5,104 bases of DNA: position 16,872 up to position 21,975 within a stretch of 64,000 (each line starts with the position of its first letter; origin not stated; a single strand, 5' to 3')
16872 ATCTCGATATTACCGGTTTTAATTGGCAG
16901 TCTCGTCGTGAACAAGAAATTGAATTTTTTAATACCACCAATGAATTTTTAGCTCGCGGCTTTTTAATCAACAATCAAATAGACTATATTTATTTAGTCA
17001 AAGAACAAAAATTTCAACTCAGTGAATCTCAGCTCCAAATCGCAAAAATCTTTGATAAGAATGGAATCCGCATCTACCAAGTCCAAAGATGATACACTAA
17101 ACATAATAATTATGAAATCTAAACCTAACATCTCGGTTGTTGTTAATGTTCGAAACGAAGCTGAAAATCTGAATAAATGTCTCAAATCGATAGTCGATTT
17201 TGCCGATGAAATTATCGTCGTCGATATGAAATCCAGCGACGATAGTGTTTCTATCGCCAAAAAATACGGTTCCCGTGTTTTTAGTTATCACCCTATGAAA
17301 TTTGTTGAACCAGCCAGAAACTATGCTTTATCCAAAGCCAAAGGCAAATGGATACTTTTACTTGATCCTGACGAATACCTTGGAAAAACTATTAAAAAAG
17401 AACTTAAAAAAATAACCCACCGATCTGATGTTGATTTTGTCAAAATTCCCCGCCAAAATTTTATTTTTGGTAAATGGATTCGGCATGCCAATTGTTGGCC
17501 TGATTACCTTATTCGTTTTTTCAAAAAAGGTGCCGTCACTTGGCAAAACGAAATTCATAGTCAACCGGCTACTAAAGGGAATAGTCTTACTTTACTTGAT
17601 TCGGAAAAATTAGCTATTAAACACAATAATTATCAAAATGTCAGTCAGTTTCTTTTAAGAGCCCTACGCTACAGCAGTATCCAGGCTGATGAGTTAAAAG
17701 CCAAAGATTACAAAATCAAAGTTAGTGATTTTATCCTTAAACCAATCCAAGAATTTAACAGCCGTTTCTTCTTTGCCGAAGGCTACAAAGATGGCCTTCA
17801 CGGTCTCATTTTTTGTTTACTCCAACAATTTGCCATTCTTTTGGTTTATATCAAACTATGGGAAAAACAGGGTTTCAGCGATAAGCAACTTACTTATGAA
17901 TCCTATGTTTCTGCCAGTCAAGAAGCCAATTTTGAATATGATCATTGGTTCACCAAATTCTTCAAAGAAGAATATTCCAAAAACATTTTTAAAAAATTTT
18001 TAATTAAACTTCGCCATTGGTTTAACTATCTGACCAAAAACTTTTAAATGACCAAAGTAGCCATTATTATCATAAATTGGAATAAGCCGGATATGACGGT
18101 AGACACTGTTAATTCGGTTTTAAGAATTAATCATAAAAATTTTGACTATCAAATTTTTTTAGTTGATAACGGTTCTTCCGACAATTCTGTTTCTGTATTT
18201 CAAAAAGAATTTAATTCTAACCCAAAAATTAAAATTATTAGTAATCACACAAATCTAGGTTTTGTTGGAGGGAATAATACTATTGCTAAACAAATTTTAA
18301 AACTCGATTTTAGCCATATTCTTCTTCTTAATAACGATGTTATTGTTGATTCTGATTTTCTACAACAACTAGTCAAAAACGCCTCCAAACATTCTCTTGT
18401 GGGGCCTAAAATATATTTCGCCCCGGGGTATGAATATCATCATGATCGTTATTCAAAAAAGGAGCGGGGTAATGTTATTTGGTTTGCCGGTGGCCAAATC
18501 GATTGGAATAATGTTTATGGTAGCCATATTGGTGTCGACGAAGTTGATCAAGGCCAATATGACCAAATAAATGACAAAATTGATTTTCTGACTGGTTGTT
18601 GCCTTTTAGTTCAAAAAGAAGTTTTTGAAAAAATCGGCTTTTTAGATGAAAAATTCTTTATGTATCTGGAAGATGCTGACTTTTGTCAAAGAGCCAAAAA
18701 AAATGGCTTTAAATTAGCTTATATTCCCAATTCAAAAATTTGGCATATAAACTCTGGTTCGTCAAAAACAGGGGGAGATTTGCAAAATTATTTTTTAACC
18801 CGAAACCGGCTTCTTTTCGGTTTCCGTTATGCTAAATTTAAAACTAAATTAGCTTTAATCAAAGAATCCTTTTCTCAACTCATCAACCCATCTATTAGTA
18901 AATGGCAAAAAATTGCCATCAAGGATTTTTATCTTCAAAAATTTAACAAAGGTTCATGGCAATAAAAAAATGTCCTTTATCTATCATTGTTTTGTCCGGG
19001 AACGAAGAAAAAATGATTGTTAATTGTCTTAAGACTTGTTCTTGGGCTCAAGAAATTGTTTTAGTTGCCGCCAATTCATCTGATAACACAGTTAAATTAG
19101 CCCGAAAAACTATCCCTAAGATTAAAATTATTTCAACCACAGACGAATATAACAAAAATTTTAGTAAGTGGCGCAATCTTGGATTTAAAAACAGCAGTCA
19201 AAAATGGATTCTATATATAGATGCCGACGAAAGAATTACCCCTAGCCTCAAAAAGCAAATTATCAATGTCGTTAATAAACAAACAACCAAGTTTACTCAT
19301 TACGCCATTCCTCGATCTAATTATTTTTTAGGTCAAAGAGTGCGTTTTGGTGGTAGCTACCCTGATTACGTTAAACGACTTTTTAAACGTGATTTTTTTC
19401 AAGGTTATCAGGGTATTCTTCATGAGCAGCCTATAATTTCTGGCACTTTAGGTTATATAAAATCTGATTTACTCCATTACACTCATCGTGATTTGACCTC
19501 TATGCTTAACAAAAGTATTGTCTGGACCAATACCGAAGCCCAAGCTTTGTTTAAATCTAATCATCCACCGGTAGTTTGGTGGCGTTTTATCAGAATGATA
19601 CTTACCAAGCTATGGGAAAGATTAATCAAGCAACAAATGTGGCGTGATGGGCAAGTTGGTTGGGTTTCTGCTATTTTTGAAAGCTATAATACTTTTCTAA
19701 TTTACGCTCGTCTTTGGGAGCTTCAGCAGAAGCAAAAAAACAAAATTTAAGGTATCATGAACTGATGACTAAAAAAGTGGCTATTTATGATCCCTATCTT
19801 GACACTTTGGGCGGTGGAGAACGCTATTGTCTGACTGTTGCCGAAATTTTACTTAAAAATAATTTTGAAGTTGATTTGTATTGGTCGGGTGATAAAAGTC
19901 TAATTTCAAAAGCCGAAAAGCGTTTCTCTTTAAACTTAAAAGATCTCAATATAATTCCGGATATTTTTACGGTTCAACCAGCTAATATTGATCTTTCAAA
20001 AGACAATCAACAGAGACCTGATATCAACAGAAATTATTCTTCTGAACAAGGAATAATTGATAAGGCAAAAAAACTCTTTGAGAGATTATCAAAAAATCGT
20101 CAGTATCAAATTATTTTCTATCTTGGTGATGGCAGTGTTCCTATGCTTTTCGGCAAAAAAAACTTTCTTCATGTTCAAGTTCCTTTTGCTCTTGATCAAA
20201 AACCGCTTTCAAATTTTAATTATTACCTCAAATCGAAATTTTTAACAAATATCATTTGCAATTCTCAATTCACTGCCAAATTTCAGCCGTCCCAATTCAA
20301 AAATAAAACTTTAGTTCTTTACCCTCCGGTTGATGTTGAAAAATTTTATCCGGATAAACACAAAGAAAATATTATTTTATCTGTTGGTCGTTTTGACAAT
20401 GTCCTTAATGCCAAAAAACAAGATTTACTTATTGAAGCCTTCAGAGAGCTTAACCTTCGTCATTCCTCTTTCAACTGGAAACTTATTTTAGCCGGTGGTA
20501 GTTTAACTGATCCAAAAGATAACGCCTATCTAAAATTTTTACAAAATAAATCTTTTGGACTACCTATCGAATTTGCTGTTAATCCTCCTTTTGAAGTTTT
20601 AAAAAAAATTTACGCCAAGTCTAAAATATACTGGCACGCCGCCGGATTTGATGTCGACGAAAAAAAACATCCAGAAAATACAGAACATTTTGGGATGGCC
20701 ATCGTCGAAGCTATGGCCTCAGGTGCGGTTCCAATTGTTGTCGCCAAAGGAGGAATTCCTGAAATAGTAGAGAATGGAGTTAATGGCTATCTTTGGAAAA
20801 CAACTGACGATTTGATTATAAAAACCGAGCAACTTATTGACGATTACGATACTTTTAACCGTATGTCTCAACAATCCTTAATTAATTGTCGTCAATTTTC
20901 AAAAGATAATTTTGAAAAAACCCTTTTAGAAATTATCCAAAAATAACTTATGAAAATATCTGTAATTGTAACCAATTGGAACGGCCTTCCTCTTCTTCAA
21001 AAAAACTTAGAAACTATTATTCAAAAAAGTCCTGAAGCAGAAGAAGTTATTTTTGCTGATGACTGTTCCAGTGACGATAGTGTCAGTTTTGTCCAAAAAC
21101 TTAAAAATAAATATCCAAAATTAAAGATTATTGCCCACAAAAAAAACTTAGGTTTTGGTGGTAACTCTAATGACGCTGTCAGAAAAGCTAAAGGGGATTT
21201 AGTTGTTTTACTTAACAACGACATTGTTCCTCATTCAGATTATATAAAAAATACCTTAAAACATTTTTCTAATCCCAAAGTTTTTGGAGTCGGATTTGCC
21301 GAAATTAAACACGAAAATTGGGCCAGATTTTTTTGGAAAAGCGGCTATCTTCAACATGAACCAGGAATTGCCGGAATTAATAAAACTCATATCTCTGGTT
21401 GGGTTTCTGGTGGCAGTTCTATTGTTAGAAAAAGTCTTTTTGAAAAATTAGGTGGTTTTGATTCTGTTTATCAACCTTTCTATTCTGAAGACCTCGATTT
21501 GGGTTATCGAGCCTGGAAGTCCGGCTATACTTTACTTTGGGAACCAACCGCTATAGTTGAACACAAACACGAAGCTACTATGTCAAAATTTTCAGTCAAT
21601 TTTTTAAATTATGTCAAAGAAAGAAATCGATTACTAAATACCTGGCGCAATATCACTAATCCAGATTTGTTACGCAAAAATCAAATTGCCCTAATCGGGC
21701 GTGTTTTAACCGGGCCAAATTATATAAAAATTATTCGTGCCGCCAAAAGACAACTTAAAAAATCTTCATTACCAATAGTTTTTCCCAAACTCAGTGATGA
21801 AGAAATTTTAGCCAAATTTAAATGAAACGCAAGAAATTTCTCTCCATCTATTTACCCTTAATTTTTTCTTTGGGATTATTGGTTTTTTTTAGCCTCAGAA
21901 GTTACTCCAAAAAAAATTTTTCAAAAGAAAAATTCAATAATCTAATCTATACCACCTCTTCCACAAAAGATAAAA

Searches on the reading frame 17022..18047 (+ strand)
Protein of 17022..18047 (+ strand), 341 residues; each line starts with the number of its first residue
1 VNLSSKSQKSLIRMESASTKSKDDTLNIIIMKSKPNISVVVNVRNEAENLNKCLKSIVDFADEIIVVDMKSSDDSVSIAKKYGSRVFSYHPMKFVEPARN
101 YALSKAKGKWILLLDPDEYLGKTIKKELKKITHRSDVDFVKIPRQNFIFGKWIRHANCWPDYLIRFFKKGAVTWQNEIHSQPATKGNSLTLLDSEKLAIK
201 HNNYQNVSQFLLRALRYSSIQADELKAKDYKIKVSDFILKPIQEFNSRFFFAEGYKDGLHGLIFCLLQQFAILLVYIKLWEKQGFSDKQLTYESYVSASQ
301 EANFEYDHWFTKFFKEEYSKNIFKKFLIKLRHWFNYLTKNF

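Call 4: search_protein_families(library=pfam, proteins=[window:17022-18047:+], max_evalue=0.01)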
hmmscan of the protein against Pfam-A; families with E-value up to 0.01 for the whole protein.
window:17022-18047:+ (341 aa): 3 families
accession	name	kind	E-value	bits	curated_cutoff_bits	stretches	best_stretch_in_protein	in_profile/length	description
PF00535.33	Glycos_transf_2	-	1.2e-17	64.8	23.3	1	38-179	1-150/168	Glycosyl transferase family 2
PF13704.12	Glyco_tranf_2_4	-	0.00016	22.6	27.5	1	44-121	1-85/98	Glycosyl transferase family 2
PF13641.12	Glyco_tranf_2_3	-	0.0057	17.1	27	0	35-141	1-120/230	Glycosyltransferase like family 2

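Call 5: search_protein_families(library=ncbifam, proteins=[window:17022-18047:+], max_evalue=0.01)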
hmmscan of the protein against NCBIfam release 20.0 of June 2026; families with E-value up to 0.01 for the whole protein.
window:17022-18047:+ (341 aa): 17 families
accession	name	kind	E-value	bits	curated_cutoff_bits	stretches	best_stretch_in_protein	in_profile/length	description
NF007482.0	PRK10073.1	equivalog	1.1e-11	44.3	423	1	31-141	2-119/334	glycosyltransferase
TIGR04195.1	S_glycosyl_SunS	equivalog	1.2e-11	44.1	350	1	33-206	55-226/421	SunS family peptide S-glycosyltransferase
TIGR04283.1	glyco_like_mftF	equivalog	2.6e-11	43.5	182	1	37-135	1-100/221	TIGR04283 family arsenosugar biosynthesis glycosyltransferase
NF010496.0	PRK13915.1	equivalog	9.8e-08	31.4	262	1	17-90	13-92/307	glucosyl-3-phosphoglycerate synthase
TIGR03111.1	glyc2_xrt_Gpos1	hypoth_equivalog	1.8e-06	27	363.95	1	27-131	41-156/439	TIGR03111 family XrtG-associated glycosyltransferase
TIGR03965.1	mycofact_glyco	equivalog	4.1e-06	25.9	280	1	32-117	71-164/467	mycofactocin biosynthesis glycosyltransferase MftF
NF047683.1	TeichurnBiosyTuaG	equivalog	1.7e-05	24.6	400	1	31-129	2-109/252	teichuronic acid biosynthesis protein TuaG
TIGR03469.1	HpnB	hypoth_equivalog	1.9e-05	23.9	379.25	1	27-86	36-99/386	hopene-associated glycosyltransferase HpnB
NF038302.1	EPS_HpsE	equivalog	3.6e-05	22.9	300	1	39-119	5-98/307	hormogonium polysaccharide biosynthesis glycosyltransferase HpsE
NF045692.1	OglycostaseCruG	equivalog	9.1e-05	21.5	600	1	36-145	42-165/386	2'-O-glycosyltransferase CruG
TIGR04182.1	glyco_TIGR04182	equivalog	0.00041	19.8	325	1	37-121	2-87/293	S-layer glycoprotein N-glycosyltransferase AglJ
NF041391.1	DPhHxTase_Halo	equivalog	0.0022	17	375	1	45-137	5-99/213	dolichyl-phosphate hexose transferase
NF053739.1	GlytfEpsEBac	equivalog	0.003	16.6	450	1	35-87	1-56/265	glycosyltransferase EpsE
NF058614.1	PPMAGASynPpgS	equivalog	0.0032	16.9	370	1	38-94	3-58/226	polyprenyl-phospho-N-acetylgalactosaminyl synthase PpgS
NF038299.1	EPS_HpsN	equivalog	0.0038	16.2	425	1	35-137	1-112/317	hormogonium polysaccharide biosynthesis glycosyltransferase HpsN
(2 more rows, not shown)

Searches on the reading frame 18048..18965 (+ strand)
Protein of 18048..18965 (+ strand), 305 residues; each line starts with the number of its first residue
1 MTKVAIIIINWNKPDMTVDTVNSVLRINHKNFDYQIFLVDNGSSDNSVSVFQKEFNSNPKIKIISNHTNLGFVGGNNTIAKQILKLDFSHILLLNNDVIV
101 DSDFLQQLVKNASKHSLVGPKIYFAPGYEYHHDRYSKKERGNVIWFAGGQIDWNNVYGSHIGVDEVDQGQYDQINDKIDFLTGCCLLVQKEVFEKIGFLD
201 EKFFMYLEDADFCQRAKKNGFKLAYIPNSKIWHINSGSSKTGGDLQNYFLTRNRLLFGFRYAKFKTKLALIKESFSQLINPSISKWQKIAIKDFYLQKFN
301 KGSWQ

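Call 6: search_protein_families(library=pfam, proteins=[window:18048-18965:+], max_evalue=0.01)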
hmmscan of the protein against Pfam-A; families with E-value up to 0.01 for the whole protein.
window:18048-18965:+ (305 aa): 5 families
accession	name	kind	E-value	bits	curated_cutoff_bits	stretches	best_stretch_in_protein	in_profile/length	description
PF00535.33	Glycos_transf_2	-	1.8e-18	67.4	23.3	1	6-196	2-167/168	Glycosyl transferase family 2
PF13641.12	Glyco_tranf_2_3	-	2.8e-17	63.9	27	1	4-235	3-213/230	Glycosyltransferase like family 2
PF13632.12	Glyco_trans_2_3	-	1.6e-06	28.6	27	1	178-241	69-128/198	Glycosyl transferase family group 2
PF02709.20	Glyco_transf_7C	-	0.00012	22.1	23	1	179-228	17-67/78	N-terminal domain of galactosyltransferase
PF13506.12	Glyco_transf_21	-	0.0016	18.3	21.7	0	177-229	98-150/174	Glycosyl transferase family 21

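Call 45: search_protein_families(library=ncbifam, proteins=[window:18048-18965:+], max_evalue=0.00001)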
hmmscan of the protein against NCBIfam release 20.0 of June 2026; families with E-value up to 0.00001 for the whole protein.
window:18048-18965:+ (305 aa): 5 families
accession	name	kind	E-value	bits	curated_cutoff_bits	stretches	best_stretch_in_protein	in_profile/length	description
TIGR01556.1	rhamnosyltran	subfamily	7.1e-18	64.8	200.55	2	33-122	21-112/281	rhamnosyltransferase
TIGR03937.1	PgaC_IcaA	equivalog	2.9e-12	46.2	422.3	1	2-119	45-157/407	poly-beta-1,6-N-acetyl-D-glucosamine synthase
NF038299.1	EPS_HpsN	equivalog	1.6e-09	37.2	425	1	3-237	2-224/317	hormogonium polysaccharide biosynthesis glycosyltransferase HpsN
TIGR03965.1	mycofact_glyco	equivalog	7.1e-09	35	280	1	177-233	225-280/467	mycofactocin biosynthesis glycosyltransferase MftF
NF041875.1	EPS_EpsD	equivalog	3.5e-06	26.7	370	0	5-111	2-103/325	exopolysaccharide biosynthesis glycosyltransferase EpsD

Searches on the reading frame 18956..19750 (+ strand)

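Call 6: search_protein_families(library=pfam, proteins=[window:18956-19750:+], max_evalue=0.01)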
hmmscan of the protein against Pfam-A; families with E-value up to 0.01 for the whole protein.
window:18956-19750:+ (264 aa): 3 families
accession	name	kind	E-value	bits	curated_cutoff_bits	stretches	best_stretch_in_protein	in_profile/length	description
PF00535.33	Glycos_transf_2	-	1.8e-14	54.4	23.3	1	9-164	1-155/168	Glycosyl transferase family 2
PF13704.12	Glyco_tranf_2_4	-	4.6e-05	24.3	27.5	1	30-94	17-84/98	Glycosyl transferase family 2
PF10111.15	Glyco_tranf_2_2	-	0.00067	19.7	27.3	1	29-106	24-106/276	Glycosyltransferase like family 2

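Call 45: search_protein_families(library=ncbifam, proteins=[window:18956-19750:+], max_evalue=0.00001)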
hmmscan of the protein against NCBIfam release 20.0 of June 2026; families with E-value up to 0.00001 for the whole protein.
window:18956-19750:+ (264 aa): 4 families
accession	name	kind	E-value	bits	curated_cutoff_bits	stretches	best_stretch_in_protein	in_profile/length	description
TIGR04195.1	S_glycosyl_SunS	equivalog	1.7e-11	43.6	350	1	12-106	63-155/421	SunS family peptide S-glycosyltransferase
NF007482.0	PRK10073.1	equivalog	2.3e-09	36.7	423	1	5-109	5-113/334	glycosyltransferase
TIGR04283.1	glyco_like_mftF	equivalog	2.9e-09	36.9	182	1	8-118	1-109/221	TIGR04283 family arsenosugar biosynthesis glycosyltransferase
NF045692.1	OglycostaseCruG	equivalog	6.8e-06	25.3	600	1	8-110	43-156/386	2'-O-glycosyltransferase CruG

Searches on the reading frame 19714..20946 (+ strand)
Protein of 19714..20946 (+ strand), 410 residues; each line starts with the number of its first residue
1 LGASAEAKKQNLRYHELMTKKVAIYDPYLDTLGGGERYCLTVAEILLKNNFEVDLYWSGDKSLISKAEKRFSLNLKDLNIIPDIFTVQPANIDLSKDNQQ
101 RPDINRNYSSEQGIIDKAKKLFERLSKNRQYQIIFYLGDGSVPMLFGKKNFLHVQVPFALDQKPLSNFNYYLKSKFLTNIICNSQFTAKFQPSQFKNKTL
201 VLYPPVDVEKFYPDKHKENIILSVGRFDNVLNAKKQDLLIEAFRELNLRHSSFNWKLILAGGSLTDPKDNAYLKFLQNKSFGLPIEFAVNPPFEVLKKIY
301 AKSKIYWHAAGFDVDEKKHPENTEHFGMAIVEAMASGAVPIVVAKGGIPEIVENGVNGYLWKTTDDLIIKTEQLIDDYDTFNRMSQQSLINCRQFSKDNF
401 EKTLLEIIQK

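Call 6: search_protein_families(library=pfam, proteins=[window:19714-20946:+], max_evalue=0.01)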
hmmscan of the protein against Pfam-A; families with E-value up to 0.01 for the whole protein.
window:19714-20946:+ (410 aa): 3 families
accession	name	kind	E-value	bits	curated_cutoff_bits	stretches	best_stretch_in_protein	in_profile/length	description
PF00534.26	Glycos_transf_1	-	7.5e-23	81.4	26.4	1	214-387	11-168/172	Glycosyl transferases group 1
PF13692.12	Glyco_trans_1_4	-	7.2e-17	62.4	27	1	219-377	2-142/142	Glycosyl transferases group 1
PF13439.12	Glyco_transf_4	-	0.0054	17.2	28.5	0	33-209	2-169/170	Glycosyltransferase Family 4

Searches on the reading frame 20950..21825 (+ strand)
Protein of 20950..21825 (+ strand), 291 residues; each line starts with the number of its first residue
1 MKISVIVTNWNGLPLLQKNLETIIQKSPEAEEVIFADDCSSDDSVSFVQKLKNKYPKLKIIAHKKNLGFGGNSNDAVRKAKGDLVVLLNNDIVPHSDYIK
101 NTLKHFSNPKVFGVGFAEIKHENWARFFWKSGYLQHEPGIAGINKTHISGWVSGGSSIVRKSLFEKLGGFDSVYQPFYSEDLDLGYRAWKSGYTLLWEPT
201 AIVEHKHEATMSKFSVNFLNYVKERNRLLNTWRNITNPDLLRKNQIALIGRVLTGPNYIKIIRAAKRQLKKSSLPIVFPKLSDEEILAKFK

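Call 6: search_protein_families(library=pfam, proteins=[window:20950-21825:+], max_evalue=0.01)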
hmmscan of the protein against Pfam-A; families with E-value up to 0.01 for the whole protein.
window:20950-21825:+ (291 aa): 6 families
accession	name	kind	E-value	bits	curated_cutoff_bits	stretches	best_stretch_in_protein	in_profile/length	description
PF00535.33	Glycos_transf_2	-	1.4e-24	87.4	23.3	1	4-167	1-167/168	Glycosyl transferase family 2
PF13641.12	Glyco_tranf_2_3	-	2.3e-19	70.8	27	1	3-227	3-226/230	Glycosyltransferase like family 2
PF10111.15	Glyco_tranf_2_2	-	1.5e-07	31.6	27.3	1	28-104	27-104/276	Glycosyltransferase like family 2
PF13506.12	Glyco_transf_21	-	1.8e-07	31.2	21.7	1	74-209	23-158/174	Glycosyl transferase family 21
PF13632.12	Glyco_trans_2_3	-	2.8e-07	31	27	1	85-214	2-132/198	Glycosyl transferase family group 2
PF02709.20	Glyco_transf_7C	-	0.0012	18.8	23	1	153-195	20-62/78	N-terminal domain of galactosyltransferase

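Call 45: search_protein_families(library=ncbifam, proteins=[window:20950-21825:+], max_evalue=0.00001)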
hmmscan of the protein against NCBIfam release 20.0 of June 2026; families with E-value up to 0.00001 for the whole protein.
window:20950-21825:+ (291 aa): 15 families
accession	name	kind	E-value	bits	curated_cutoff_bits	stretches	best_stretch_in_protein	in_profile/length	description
TIGR03965.1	mycofact_glyco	equivalog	3e-23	82.4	280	1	3-223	76-298/467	mycofactocin biosynthesis glycosyltransferase MftF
NF041875.1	EPS_EpsD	equivalog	8.9e-21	74.6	370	1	3-214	1-216/325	exopolysaccharide biosynthesis glycosyltransferase EpsD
TIGR03937.1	PgaC_IcaA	equivalog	5.5e-14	51.9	422.3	1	2-203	46-248/407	poly-beta-1,6-N-acetyl-D-glucosamine synthase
NF050050.1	ProtGlycPglI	equivalog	1.1e-12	48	500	1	2-94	3-96/306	GalNAc(5)-diNAcBac-PP-undecaprenol beta-1,3-glucosyltransferase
TIGR04283.1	glyco_like_mftF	equivalog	2.3e-11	43.7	182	1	3-192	1-173/221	TIGR04283 family arsenosugar biosynthesis glycosyltransferase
NF007482.0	PRK10073.1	equivalog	3.3e-11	42.8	423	1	2-91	7-95/334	glycosyltransferase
NF053739.1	GlytfEpsEBac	equivalog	7.5e-11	41.5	450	1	2-194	2-191/265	glycosyltransferase EpsE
NF047683.1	TeichurnBiosyTuaG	equivalog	1.2e-09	38.2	400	1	2-106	7-111/252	teichuronic acid biosynthesis protein TuaG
NF038302.1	EPS_HpsE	equivalog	1.5e-08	34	300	1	2-108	2-113/307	hormogonium polysaccharide biosynthesis glycosyltransferase HpsE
NF038299.1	EPS_HpsN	equivalog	3.3e-08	32.9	425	1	2-110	2-110/317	hormogonium polysaccharide biosynthesis glycosyltransferase HpsN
NF047588.1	GlcsyltransPgfSStrep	equivalog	4.6e-08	32.6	500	1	1-107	1-111/308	glycosyltransferase PgfS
TIGR03472.1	HpnI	equivalog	1.5e-07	30.6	310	1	15-214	55-261/373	bacteriohopanetetrol glucosamine biosynthesis glycosyltransferase HpnI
TIGR01556.1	rhamnosyltran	subfamily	7.8e-07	28.5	200.55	1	21-206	11-201/281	rhamnosyltransferase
TIGR03111.1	glyc2_xrt_Gpos1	hypoth_equivalog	1.6e-06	27.2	363.95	1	2-109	50-160/439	TIGR03111 family XrtG-associated glycosyltransferase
NF045692.1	OglycostaseCruG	equivalog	4.9e-06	25.7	600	0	2-62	42-102/386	2'-O-glycosyltransferase CruG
